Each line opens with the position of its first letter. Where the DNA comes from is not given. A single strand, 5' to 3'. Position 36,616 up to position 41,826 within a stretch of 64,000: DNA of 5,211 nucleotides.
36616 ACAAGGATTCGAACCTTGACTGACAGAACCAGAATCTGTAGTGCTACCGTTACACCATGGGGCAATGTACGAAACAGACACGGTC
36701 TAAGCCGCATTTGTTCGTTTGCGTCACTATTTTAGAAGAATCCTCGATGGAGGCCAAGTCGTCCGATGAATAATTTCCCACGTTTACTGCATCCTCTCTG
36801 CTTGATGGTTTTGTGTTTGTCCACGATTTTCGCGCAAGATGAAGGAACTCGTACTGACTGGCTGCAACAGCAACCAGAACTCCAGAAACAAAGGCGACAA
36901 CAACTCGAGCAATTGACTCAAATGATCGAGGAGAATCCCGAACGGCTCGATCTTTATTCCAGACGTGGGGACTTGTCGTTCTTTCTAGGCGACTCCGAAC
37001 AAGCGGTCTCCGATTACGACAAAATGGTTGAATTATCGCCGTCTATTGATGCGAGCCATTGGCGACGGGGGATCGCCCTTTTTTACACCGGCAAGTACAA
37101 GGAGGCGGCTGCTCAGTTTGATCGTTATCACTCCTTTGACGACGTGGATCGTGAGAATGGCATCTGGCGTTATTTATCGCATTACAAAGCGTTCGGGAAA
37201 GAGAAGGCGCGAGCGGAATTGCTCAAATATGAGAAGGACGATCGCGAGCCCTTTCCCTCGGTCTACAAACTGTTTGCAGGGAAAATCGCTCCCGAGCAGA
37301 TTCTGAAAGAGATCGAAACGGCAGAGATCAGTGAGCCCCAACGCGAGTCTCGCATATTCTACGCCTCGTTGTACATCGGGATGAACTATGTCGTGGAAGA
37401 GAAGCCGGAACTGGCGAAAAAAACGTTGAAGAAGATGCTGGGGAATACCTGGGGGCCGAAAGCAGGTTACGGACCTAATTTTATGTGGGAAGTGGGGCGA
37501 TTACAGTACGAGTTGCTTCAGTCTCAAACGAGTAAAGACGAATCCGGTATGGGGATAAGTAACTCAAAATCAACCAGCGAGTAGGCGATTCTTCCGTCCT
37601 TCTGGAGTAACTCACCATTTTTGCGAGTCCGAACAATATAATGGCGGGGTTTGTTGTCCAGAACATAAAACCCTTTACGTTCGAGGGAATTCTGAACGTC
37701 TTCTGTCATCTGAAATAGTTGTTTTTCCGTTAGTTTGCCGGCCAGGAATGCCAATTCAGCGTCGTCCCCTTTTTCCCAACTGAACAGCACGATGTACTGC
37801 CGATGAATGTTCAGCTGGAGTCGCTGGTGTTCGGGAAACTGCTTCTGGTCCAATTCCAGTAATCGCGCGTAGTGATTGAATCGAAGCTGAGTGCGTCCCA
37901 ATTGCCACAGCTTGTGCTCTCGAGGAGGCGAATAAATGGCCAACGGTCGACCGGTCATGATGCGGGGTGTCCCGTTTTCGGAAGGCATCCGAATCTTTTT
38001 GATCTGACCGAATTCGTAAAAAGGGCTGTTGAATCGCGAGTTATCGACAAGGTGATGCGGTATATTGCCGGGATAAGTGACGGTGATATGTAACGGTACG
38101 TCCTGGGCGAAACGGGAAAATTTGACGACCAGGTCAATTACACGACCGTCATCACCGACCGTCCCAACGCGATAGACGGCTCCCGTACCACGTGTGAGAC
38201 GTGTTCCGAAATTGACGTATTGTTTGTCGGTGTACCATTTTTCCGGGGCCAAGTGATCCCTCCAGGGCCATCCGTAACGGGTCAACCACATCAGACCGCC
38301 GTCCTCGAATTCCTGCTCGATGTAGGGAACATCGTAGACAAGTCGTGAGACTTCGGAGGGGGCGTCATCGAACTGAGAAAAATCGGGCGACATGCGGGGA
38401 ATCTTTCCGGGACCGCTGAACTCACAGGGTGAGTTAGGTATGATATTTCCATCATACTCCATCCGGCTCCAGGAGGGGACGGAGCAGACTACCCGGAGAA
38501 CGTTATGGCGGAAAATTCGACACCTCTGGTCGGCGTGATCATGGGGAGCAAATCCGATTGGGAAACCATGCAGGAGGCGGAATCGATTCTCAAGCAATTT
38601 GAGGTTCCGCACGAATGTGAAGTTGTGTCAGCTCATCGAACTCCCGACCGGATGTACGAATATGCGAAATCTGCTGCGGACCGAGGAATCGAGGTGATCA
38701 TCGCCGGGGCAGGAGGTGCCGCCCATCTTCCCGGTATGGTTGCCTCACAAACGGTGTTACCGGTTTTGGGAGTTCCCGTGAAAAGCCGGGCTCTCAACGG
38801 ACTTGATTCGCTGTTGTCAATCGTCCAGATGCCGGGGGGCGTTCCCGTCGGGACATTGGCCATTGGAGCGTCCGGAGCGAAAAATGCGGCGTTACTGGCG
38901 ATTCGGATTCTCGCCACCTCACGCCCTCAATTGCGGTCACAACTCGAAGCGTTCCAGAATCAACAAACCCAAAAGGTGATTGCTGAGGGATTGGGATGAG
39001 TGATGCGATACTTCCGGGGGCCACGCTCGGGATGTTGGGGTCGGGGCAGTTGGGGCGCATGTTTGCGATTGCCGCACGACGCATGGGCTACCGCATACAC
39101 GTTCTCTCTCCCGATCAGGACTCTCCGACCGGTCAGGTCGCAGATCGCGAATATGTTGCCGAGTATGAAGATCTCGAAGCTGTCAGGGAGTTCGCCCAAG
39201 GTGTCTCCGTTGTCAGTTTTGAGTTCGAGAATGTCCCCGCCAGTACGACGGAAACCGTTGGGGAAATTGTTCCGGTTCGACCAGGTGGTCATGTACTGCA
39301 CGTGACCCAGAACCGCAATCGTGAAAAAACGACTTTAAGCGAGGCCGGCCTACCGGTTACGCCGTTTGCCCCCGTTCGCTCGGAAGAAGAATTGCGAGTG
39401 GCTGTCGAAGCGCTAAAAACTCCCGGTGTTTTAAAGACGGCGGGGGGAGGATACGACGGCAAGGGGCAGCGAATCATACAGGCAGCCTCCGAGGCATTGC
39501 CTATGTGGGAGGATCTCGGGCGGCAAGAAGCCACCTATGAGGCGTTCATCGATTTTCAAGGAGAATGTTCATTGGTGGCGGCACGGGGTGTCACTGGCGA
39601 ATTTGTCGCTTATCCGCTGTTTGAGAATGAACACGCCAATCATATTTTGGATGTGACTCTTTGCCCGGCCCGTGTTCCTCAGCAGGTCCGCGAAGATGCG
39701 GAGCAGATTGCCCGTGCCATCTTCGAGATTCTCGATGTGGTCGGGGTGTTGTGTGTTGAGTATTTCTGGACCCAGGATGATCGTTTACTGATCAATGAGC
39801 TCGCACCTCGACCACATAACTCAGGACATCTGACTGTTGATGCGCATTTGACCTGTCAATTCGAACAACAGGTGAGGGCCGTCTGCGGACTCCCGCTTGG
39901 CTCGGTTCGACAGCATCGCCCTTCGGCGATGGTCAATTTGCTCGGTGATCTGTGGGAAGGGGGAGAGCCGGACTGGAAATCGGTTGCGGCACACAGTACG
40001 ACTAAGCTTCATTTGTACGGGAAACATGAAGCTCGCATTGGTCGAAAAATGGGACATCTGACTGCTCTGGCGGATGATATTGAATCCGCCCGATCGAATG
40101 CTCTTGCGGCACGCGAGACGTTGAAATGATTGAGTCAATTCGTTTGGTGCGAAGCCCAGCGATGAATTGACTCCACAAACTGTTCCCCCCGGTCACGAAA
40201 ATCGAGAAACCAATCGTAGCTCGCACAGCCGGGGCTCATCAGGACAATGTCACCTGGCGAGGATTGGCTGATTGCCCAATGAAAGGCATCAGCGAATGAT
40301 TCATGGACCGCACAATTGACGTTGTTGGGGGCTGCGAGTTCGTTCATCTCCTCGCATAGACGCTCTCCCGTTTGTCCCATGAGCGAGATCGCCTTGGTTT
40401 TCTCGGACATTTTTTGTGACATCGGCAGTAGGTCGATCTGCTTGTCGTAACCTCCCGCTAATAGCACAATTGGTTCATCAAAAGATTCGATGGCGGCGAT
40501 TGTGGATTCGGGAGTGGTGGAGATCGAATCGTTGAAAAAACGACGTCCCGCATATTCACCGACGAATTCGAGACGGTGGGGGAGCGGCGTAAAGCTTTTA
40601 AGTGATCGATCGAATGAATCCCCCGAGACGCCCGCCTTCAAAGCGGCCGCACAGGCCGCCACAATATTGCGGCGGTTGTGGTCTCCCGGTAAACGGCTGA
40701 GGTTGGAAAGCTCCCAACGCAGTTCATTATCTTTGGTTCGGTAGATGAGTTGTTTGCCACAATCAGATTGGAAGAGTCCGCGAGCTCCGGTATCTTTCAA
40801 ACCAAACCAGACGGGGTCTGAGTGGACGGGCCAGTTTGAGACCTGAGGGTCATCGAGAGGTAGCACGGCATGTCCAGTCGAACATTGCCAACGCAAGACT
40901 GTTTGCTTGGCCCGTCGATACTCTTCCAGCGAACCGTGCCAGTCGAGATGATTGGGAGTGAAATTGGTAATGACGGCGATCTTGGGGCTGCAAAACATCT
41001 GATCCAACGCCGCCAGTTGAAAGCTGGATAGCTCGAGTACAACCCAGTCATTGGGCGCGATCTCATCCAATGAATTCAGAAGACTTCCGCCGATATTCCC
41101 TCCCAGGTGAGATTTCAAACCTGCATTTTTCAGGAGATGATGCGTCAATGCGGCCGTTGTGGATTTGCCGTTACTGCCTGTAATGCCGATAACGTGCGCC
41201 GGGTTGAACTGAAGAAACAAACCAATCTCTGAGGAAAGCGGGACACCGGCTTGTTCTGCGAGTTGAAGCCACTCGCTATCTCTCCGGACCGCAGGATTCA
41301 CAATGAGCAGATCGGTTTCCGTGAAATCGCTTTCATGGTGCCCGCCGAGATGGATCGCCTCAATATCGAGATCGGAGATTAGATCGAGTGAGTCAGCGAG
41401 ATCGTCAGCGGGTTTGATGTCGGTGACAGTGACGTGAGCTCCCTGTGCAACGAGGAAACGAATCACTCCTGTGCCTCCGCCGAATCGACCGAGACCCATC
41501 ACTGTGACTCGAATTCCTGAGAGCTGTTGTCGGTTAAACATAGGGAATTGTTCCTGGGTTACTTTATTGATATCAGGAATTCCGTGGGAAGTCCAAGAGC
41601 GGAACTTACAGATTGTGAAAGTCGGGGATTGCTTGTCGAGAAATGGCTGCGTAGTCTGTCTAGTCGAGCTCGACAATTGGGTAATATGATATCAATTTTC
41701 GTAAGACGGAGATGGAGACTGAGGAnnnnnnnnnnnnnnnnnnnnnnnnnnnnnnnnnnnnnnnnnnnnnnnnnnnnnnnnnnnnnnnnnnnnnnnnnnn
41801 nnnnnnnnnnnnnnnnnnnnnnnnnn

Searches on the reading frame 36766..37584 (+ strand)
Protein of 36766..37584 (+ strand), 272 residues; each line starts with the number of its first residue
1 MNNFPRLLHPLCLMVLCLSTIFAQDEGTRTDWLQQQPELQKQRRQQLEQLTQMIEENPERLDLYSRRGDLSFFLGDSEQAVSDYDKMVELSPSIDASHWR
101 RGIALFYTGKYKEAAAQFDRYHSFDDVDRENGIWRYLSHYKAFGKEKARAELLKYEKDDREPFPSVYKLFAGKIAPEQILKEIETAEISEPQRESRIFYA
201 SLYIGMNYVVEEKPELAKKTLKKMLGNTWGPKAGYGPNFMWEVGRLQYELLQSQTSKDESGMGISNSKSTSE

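Call 71: search_protein_families(library=pfam, proteins=[window:36766-37584:+], max_evalue=0.00001)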
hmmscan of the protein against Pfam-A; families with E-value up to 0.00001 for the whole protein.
window:36766-37584:+ (272 aa): 2 families
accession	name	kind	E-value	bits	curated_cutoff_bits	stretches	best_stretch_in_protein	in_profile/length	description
PF07719.23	TPR_2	-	1.2e-08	34.8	27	0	98-120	4-26/34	Tetratricopeptide repeat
PF00515.34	TPR_1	-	9.3e-07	28.9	27.8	0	62-93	2-33/34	Tetratricopeptide repeat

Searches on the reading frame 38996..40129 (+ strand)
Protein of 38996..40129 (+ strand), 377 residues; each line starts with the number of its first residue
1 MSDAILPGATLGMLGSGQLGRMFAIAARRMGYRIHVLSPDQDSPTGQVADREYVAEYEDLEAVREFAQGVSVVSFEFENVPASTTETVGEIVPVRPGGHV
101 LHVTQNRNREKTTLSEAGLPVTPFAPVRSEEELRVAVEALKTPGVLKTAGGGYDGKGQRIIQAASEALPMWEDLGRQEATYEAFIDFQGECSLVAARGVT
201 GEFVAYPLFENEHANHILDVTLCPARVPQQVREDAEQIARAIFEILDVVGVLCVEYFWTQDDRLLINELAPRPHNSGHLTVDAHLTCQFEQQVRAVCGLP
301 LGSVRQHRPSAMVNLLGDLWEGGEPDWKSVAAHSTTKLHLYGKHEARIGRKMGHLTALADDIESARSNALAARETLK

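Call 72: search_protein_families(library=pfam, proteins=[window:38996-40129:+], max_evalue=0.00001)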
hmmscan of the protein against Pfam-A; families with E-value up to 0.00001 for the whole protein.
window:38996-40129:+ (377 aa): 4 families
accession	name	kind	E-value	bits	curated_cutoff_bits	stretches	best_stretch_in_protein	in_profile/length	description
PF02222.28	ATP-grasp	-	8.3e-52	175.9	27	1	114-289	3-179/179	ATP-grasp domain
PF22660.2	RS_preATP-grasp-like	-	3.3e-29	101.6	27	1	9-105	2-98/98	Ribonucleotide synthetase preATP-grasp domain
PF17769.7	PurK_C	-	1.4e-18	66.7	22.6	1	310-366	1-54/56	Phosphoribosylaminoimidazole carboxylase C-terminal domain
PF21244.3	PurT_C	-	8.3e-06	25.7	26.7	0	334-374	26-66/68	PurT, C-terminal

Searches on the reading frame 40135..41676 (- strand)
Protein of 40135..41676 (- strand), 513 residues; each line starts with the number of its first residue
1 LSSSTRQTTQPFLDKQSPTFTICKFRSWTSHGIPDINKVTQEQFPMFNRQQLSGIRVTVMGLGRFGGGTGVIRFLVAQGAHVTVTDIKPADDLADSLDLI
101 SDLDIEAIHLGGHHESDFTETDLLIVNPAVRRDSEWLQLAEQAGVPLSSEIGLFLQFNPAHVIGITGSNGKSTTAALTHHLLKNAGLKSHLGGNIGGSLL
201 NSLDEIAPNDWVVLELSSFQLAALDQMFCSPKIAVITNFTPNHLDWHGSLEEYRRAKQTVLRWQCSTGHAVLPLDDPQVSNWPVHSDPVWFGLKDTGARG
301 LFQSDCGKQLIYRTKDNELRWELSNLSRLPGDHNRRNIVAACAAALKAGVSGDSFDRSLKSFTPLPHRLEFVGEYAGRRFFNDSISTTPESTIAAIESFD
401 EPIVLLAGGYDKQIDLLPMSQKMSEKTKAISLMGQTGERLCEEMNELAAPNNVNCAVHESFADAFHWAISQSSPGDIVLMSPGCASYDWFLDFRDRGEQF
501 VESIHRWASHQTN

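Call 72: search_protein_families(library=pfam, proteins=[window:40135-41676:-], max_evalue=0.00001)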
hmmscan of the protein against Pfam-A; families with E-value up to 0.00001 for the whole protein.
window:40135-41676:- (513 aa): 3 families
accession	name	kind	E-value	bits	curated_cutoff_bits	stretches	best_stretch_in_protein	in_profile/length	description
PF08245.18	Mur_ligase_M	-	4.8e-26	92.4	24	1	165-345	1-200/200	Mur ligase middle domain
PF02875.26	Mur_ligase_C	-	4.3e-11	44.2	28.4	1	367-482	1-125/127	Mur ligase, glutamate ligase domain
PF21799.2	MurD-like_N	-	2.9e-10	40.7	27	1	57-147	3-86/88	Mur ligase MurD-like, N-terminal domain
